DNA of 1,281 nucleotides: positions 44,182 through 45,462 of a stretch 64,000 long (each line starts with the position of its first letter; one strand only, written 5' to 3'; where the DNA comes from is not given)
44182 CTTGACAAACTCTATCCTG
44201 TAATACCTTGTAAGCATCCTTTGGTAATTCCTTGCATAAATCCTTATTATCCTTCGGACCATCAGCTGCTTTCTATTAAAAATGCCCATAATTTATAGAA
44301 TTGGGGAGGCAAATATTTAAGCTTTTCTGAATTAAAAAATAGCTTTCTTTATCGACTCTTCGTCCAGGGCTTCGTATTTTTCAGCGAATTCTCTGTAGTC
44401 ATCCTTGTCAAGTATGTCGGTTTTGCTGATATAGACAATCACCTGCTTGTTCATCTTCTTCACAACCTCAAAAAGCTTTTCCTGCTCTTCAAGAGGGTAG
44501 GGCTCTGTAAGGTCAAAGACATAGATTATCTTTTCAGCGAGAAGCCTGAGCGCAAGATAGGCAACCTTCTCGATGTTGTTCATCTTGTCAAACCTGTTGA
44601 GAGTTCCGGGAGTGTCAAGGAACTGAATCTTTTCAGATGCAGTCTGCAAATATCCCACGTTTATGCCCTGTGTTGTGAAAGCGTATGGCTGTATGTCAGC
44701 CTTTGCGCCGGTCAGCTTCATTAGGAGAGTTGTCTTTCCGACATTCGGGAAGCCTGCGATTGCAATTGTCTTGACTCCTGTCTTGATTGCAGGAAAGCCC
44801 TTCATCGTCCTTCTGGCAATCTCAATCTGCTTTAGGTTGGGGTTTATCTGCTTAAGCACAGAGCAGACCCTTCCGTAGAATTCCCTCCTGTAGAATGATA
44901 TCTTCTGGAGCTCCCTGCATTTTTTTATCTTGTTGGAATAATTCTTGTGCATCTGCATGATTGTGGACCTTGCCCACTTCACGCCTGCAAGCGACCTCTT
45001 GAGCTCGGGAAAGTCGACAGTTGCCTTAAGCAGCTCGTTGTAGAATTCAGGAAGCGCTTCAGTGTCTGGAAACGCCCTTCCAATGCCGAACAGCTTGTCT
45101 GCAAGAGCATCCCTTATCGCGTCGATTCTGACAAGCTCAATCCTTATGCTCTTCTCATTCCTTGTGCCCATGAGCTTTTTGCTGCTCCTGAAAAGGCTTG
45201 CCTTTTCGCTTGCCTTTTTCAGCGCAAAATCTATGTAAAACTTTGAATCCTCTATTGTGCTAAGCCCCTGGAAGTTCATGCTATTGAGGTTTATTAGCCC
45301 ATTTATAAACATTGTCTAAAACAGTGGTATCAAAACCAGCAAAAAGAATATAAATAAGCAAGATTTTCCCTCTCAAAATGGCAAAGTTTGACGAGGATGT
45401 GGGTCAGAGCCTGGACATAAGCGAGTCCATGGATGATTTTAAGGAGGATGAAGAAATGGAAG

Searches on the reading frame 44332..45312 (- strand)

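Call 98: search_protein_families(library=pfam, proteins=[window:44332-45312:-], max_evalue=0.0001)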
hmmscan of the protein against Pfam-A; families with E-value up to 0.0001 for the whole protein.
window:44332-45312:- (326 aa): 5 families
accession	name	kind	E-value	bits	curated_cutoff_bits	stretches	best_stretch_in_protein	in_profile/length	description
PF17835.6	NOG1_N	-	6e-26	91.9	22.9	1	14-176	1-159/160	NOG1 N-terminal helical domain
PF01926.29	MMR_HSR1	-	3.4e-20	72.7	21.9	1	182-297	1-113/113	50S ribosome-binding GTPase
PF02421.24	FeoB_N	-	7.4e-14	52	27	1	182-306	2-123/156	Ferrous iron transport protein B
PF06858.20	NOG1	-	2.9e-11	43.4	27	1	246-299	1-58/58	Nucleolar GTP-binding protein 1 (NOG1)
PF00009.33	GTP_EFTU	-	2.1e-06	27.9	26.5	0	214-314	56-147/188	Elongation factor Tu GTP binding domain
